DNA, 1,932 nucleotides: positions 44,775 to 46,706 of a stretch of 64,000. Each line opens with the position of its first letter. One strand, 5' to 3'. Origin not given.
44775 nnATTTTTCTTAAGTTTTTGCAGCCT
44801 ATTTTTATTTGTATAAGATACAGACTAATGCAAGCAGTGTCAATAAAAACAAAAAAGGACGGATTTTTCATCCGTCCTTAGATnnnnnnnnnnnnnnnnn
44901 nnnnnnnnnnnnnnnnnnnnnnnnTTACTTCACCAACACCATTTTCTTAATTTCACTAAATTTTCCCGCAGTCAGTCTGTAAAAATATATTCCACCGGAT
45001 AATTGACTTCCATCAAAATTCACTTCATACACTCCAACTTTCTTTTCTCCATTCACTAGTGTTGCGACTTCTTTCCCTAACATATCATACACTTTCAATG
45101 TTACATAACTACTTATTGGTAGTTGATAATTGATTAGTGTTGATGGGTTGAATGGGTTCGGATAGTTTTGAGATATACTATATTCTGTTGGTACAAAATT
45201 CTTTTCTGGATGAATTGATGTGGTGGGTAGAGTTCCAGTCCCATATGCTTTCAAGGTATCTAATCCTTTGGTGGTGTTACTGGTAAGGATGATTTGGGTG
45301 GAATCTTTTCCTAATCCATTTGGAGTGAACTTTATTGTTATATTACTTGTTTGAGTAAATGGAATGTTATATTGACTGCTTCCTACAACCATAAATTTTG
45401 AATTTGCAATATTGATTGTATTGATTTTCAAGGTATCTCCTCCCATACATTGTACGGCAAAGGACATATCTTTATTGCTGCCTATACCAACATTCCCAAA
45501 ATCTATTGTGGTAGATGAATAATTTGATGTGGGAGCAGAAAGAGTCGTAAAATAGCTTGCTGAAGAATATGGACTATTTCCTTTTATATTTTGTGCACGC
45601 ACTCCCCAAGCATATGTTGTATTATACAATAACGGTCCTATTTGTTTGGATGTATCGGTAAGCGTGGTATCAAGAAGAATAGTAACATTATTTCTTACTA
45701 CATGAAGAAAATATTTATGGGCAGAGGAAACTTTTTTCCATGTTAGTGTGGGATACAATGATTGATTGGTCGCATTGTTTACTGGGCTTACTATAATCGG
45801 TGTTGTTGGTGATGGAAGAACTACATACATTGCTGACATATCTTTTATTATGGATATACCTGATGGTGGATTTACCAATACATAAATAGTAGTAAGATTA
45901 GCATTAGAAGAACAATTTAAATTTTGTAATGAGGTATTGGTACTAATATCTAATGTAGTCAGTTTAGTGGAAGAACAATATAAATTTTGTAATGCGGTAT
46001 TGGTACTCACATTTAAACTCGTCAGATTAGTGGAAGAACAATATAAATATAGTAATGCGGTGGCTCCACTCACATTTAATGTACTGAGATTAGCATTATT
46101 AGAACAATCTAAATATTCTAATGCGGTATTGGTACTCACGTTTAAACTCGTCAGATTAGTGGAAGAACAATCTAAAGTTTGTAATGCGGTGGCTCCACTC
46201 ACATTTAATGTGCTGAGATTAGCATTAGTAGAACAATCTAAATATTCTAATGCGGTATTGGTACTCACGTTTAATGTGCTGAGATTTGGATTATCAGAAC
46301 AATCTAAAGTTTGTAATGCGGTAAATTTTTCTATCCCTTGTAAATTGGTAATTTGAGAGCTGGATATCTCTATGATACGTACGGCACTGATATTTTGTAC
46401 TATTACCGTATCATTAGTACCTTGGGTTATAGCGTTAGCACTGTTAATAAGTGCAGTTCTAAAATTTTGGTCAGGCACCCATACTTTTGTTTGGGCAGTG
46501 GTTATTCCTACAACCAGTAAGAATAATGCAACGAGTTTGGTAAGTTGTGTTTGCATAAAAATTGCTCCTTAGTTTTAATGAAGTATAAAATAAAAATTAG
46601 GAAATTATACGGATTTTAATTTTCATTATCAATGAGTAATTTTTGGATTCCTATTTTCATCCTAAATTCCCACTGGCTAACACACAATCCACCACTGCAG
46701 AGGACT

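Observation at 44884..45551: About 670-bp identical block shared by two LRR/T9SS surface-protein genes that flank dnaG; N-terminal LRR arrays have diverged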

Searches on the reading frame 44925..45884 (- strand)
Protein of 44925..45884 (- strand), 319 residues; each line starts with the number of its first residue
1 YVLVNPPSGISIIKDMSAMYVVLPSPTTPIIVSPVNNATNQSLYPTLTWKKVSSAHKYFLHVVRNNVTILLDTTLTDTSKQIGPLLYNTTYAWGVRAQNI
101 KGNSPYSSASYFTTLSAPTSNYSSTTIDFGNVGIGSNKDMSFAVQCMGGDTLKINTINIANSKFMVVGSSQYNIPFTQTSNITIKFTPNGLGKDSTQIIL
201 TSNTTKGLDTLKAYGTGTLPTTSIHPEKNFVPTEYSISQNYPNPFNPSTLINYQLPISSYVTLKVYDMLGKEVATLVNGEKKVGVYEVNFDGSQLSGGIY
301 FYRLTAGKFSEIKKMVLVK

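Call 49: find_homologous_proteins(query=window:44925-45884:-, max_evalue=1e-8)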
Query window:44925-45884:- (319 aa): 5421 proteins with E <= 1e-8 among 6989 candidates; the best 120 are listed.
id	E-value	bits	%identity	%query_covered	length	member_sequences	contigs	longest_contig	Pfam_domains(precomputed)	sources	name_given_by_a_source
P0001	3.2e-203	692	100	100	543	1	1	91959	PF18962.8,PF12799.14,PF22544.3,PF23952.2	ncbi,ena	-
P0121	3.8e-69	251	33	90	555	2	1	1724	PF01108.24,PF18962.8,PF25788.3,PF24489.2,PF00041.28,PF16656.12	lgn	-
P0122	3.8e-60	222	35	98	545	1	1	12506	PF16655.13,PF25059.2,PF18962.8,PF25788.3,PF24489.2,PF00041.28,PF16656.12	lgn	-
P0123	1.7e-51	193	32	94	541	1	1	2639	PF00415.25,PF18962.8,PF25788.3,PF24489.2,PF13540.13,PF13860.13,PF00041.28,PF16656.12,PF25390.2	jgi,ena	-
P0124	4.5e-50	189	32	93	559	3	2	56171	PF25059.2,PF18962.8,PF25788.3,PF24489.2,PF00041.28,PF16656.12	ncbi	-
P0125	1.5e-46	177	34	93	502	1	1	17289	PF00963.25,PF18962.8,PF00041.28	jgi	jgi:hypothetical protein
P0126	4.1e-45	173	31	92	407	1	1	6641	PF18962.8,PF25788.3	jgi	jgi:hypothetical protein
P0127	8.1e-45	172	41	86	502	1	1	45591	PF22073.3,PF15780.12,PF07610.18,PF18962.8,PF22544.3,PF00041.28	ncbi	-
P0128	2.0e-41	160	40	61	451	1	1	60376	PF22073.3,PF15780.12,PF07610.18,PF22066.3,PF22544.3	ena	-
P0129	2.8e-41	160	33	95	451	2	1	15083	PF25059.2,PF18962.8,PF25788.3,PF24489.2,PF00041.28,PF16656.12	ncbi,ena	-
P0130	3.2e-40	156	55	28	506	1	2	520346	PF18962.8,PF25788.3,PF00041.28,PF16656.12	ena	-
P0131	3.3e-40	156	59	29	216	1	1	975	PF18962.8,PF25788.3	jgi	jgi:hypothetical protein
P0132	5.2e-40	156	30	86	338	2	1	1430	PF18962.8,PF25788.3,PF00041.28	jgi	jgi:hypothetical protein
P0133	1.8e-39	154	35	100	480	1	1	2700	PF18962.8,PF25788.3,PF00041.28,PF16656.12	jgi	-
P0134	2.7e-39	153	53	28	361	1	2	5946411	PF18962.8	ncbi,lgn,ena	-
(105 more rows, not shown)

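Call 57: predict_structure(alignment_id=A1)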
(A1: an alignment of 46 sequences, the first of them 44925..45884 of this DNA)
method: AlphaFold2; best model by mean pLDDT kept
length: 319 residues; sequences in the alignment: 46
mean_pLDDT: 80.5   pTM: 0.43
mean pLDDT of the five models: 80.5, 79.9, 79.2, 78.7, 77.5
residues with pLDDT >= 90: 149; 70-90: 88; 50-70: 47; < 50: 35
segments of 3 or more residues with pLDDT < 50: 1-4, 14-17, 118-126, 213-229
pLDDT, mean of each block of 10 residues (from residue 1): 56 51 92 97 94 98 96 98 87 98 98 72 46 65 74 82 83 83 78 71 63 41 38 86 69 95 98 98 94 94 97 90
secondary structure, 60 per line:
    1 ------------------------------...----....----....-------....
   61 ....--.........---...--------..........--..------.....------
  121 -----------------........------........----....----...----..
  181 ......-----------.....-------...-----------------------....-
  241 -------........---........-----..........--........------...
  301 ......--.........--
elements in order: E31-33 E38-41 E46-49 E57-64 E67-75 E79-81 E90-99 E110-114 E138-145 E152-159 E164-167 E172-174 E179-186 E198-202 E210-212 E236-239 E248-255 E259-266 E272-281 E284-291 E298-306 E309-317
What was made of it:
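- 44884..45551 (-): Identical block, copy A. It covers the last 208 codons of LRR_A (the end of the FN3-like last strand, a linker, the HYDIN/VesB-type Ig domain, a second linker and the T9SS type A sorting domain), the stop codon and 41 nt of 3' UTR. AF2 domain map (call 57).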

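Call 59: fold_search(model_id=the predicted structure, library=pdb)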
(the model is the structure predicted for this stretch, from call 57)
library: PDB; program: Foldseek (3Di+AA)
matches with E <= 10: 1902; with E <= 0.001: 157
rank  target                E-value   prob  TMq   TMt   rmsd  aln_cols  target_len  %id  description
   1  5e55_A                1.2e-06  1.00  0.24  0.25  15.3       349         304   13  Crystal structure of mouse CNTN6 FN1-FN3 domains (released 2016-08-31)
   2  5e53_D                1.3e-06  1.00  0.24  0.26  16.7       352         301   13  Crystal structure of chicken CNTN1 FN1-FN3 domains (released 2016-08-31)
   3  6iaa_A                1.8e-06  1.00  0.22  0.09  22.0       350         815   13  hRobo2 ectodomain (released 2019-03-13)
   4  2xwx_A                2.9e-06  1.00  0.23  0.19  20.1       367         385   10  Vibrio cholerae colonization factor GbpA crystal structure (released 2011-11-16)
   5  7sqc_F0               3.7e-06  1.00  0.23  0.23  19.2       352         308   10  Ciliary C1 central pair apparatus isolated from Chlamydomonas reinhardtii (released 2022-04-13)
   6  1qg3_B                5.0e-06  1.00  0.25  0.39  18.1       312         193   11  CRYSTAL STRUCTURE OF A TANDEM PAIR OF FIBRONECTIN TYPE III DOMAINS FROM THE CYTOPLASMIC TAIL OF INTEGRIN ALPHA6 BETA4 (released 1999-08-20)
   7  5e7l                  5.0e-06  1.00  0.24  0.25  14.7       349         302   14  Crystal structure of mouse CNTN2 FN1-FN3 domains (released 2016-08-31)
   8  6q9m_B                5.3e-06  1.00  0.19  0.22  19.4       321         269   11  Central Fibronectin-III array of RIM-binding protein (released 2020-01-15)
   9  7mro                  5.5e-06  1.00  0.22  0.23  14.7       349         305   11  Zebrafish CNTN4 FN1-FN3 domains (released 2022-01-05)
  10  1qg3_A                6.1e-06  1.00  0.25  0.38  18.1       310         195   11  CRYSTAL STRUCTURE OF A TANDEM PAIR OF FIBRONECTIN TYPE III DOMAINS FROM THE CYTOPLASMIC TAIL OF INTEGRIN ALPHA6 BETA4 (released 1999-08-20)
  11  5e55_B                6.8e-06  1.00  0.24  0.25  16.2       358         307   13  Crystal structure of mouse CNTN6 FN1-FN3 domains (released 2016-08-31)
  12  3r8q                  1.0e-05  1.00  0.22  0.25  17.6       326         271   15  Structure of Fibronectin domain 12-14 (released 2012-04-11)
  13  7mrk_D                1.0e-05  1.00  0.23  0.24  16.1       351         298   12  Chicken CNTN4 APP complex (released 2022-01-05)
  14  4pbx                  1.2e-05  1.00  0.25  0.15  15.6       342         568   12  Crystal structure of the six N-terminal domains of human receptor protein tyrosine phosphatase sigma (released 2014-11-12)
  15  8jmw_A                1.2e-05  1.00  0.20  0.13  13.2       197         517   14  Fibril form of serine peptidase Vpr (released 2023-12-06)
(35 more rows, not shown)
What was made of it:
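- Tried and rejected: The fold assignment rests on the AF2 model (pLDDT above 90 there; call 57) and on Foldseek hits to tandem FN3 arrays (call 59).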

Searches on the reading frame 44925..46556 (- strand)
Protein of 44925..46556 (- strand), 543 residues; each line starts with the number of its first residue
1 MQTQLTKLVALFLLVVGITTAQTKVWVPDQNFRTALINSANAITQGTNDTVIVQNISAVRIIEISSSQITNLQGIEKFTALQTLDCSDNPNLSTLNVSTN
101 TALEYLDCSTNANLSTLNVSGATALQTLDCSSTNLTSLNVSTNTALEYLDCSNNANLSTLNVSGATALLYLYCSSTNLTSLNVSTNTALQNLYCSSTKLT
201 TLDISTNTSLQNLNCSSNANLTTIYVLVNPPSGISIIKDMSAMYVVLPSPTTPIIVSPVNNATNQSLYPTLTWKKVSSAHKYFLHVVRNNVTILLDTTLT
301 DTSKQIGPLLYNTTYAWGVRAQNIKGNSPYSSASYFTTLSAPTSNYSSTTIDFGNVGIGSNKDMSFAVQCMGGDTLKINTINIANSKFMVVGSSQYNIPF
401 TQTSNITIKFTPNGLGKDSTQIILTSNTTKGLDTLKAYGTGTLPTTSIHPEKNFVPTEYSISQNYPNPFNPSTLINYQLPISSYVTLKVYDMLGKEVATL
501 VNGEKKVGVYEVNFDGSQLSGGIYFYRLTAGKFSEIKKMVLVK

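Call 8: search_protein_families(library=pfam, proteins=[window:44925-46556:-], max_evalue=0.01)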
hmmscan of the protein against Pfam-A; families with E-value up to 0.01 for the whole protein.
window:44925-46556:- (543 aa): 9 families
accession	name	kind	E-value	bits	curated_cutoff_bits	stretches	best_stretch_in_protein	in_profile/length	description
PF12799.13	LRR_4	-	1.2e-12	48.1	27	3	60-96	4-40/44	Leucine Rich repeats (2 copies)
PF18962.6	Por_Secre_tail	-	1.6e-09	38.4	27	1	465-540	2-74/75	Secretion system C-terminal sorting domain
PF22544.2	HYDIN_VesB_CFA65-like_Ig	-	1e-08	35.7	25.5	1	345-439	4-99/100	HYDIN/CFA65/VesB-like, Ig-like domain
PF23952.1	LRR_EndoS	-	3.1e-08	34.3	27.9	1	62-154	28-116/116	Endo-beta-N-acetylglucosaminidase EndoS LRR domain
PF07610.17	DUF1573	-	1.3e-05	25.6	26.1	1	347-439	4-96/98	Protein of unknown function (DUF1573)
PF13860.13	FlgD_ig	-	8.5e-05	22.9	27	1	483-521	23-61/79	FlgD Ig-like domain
PF15780.11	ASH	-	0.00044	20.8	27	1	348-428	11-92/98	Abnormal spindle-like microcephaly-assoc'd, ASPM-SPD-2-Hydin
PF22073.2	Cep192_D4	-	0.0012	19.4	35.5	1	348-431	8-100/112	Cep192 domain 4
PF12371.14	TMEM131_like_N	-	0.0091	16.6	28.8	0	351-424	8-82/84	Transmembrane protein 131-like N-terminal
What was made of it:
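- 44884..45551 (-): Pfam HYDIN_VesB_CFA65-like_Ig at aa 345-439 and Por_Secre_tail at aa 465-540 (call 8).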

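Call 9: search_protein_families(library=ncbifam, proteins=[window:44925-46556:-], max_evalue=0.01)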
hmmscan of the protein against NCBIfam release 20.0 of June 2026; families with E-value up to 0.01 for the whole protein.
window:44925-46556:- (543 aa): 7 families
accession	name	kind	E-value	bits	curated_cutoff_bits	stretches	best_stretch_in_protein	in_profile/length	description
NF033187.0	internalin_J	exception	5.9e-27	94.3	1700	1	21-223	60-256/846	class 1 internalin InlJ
TIGR04183.1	Por_Secre_tail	domain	1e-10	41.4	23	1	465-540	2-70/72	T9SS type A sorting domain-containing protein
NF038113.1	T9SSA_dep_M36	equivalog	2e-07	29.6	885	1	412-541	749-868/869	T9SS-dependent M36 family metallopeptidase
NF052323.1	T9SSA_dep_M6i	equivalog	3.9e-07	28.4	600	1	462-543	958-1038/1043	T9SS-dependent M6-like inactivated metalloprotease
NF012200.0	choice_anch_D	domain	6.3e-07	29.9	45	1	338-429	11-106/108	choice-of-anchor D domain-containing protein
NF041381.1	XopAC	subfamily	1.8e-06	26.9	450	1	97-220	85-206/451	XopAC/AvrAC family type III secretion system effector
NF011897.0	PRK15370.1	equivalog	1.8e-05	22.8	1113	1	58-219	242-399/755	SPI-1 type III secretion system effector E3 ubiquitin transferase SlrP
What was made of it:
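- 44884..45551 (-): TIGR04183 41 bits against a cut-off of 23 (call 9).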

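Call 13: find_encoding_contigs(protein=window:44925-46556:-, flank=10000, max_places=10)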
Protein window:44925-46556:- (543 aa): no gene with exactly this product is on record in the collection.

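Call 15: find_homologous_proteins(query=window:44925-46556:-, max_evalue=1e-10)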
Query window:44925-46556:- (543 aa): 4005 proteins with E <= 1e-10 among 8000 candidates; the best 120 are listed.
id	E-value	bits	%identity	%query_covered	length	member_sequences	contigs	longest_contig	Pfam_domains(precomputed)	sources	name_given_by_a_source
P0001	0.0e+0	1155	100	100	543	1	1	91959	PF18962.8,PF12799.14,PF22544.3,PF23952.2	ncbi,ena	-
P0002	1.1e-259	880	69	100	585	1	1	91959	PF18962.8,PF24807.2,PF12799.14,PF13860.13,PF22544.3,PF23952.2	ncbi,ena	-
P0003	1.1e-97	346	45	35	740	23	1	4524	PF23622.2,PF05015.19,PF18962.8,PF24807.2,PF12799.14,PF13860.13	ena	-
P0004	5.2e-92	327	45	40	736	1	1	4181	PF18962.8,PF24807.2,PF12799.14,PF16152.11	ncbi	-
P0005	1.1e-89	319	44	41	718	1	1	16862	PF23622.2,PF00560.40,PF18962.8,PF24807.2,PF12799.14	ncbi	-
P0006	1.6e-87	312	54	19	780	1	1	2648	PF18962.8,PF12799.14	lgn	-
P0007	5.0e-86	307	45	35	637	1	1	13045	PF18962.8,PF24807.2,PF12799.14,PF13860.13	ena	-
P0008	1.0e-84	303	42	39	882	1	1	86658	PF18962.8,PF12799.14,PF13855.13,PF23952.2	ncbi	-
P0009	5.4e-84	301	70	16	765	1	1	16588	PF18962.8,PF12799.14,PF25013.1,PF23952.2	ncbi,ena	-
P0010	3.4e-83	298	43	39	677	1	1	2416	PF23622.2,PF05015.19,PF18962.8,PF24807.2,PF12799.14,PF13860.13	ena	-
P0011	7.3e-80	287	43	35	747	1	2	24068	PF24814.2,PF12799.14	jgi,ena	-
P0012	1.6e-78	283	47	31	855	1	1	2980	PF23622.2,PF12799.14,PF13855.13,PF23952.2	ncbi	ncbi:MAG: leucine-rich repeat domain-containing protein, partial [Candidatus Limivicinus sp.]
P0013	2.2e-78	282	51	33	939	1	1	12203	PF25173.2,PF04967.19,PF12799.14,PF23414.2,PF23952.2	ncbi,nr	ncbi:hypothetical protein FACS1894202_09640 [Clostridia bacterium]|nr:hypothetical protein FACS18942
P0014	2.4e-78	282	48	37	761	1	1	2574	PF18962.8,PF12799.14,PF23952.2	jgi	jgi:Leucine-rich repeat (LRR) protein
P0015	2.9e-78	282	39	46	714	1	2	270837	PF18962.8,PF12799.14,PF23952.2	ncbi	-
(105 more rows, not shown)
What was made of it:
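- On Interlocus (ectopic) gene-conversion tract between paralogs: The nearest proteins are 33-45% identical (calls 15, 49).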

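Call 16: find_encoding_contigs(protein=P0002, flank=10000, max_places=10)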
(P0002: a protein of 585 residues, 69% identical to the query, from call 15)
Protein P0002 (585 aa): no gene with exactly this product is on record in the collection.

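Call 37: search_solved_structures(query=window:44925-46556:-, max_evalue=0.01)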
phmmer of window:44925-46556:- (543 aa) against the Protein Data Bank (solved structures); distinct sequences matched with E-value up to 0.01: 9.
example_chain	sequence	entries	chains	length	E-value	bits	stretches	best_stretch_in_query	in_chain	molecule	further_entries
3bz5_A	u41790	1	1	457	1.8e-42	148.9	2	23-223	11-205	Internalin-J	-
6hkw_A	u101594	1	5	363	0.00012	24.1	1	54-218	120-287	Protein phosphatase 1 regulatory subunit 7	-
6mky_A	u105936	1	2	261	0.00015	23.9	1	54-218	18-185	Protein phosphatase 1 regulatory subunit 7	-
4r58_A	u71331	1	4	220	0.00016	23.8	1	24-155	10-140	Leucine Rich Repeat protein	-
6obn_C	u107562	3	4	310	0.0003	22.8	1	54-218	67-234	Protein phosphatase 1 regulatory subunit 7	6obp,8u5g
8b5r_S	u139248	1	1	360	0.00041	22.4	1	54-218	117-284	Protein phosphatase 1 regulatory subunit 7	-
4fho_A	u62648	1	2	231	0.00044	22.3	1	35-246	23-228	Internalin C2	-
4r5c_A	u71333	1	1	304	0.00072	21.6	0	24-208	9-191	Leucine rich repeat protein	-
1h6u_A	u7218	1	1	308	0.0075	18.2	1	31-251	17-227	INTERNALIN H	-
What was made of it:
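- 44925..46556 (-): LRR_A gene, 543 aa. Order of parts: leader, N-cap, 7 InlJ-like Cys-ladder LRRs, FN3-like domain, Ig domain, T9SS CTD. PDB 3bz5 internalin J, E 1.8e-42 over aa 23-223 (call 37).
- On Internalin J (Listeria class 1 internalin): Only the LRR domain is homologous (call 37).
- Closest known: Listeria internalin J. Same: The LRR heads are clear homologues (E 1.8e-42; call 37).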
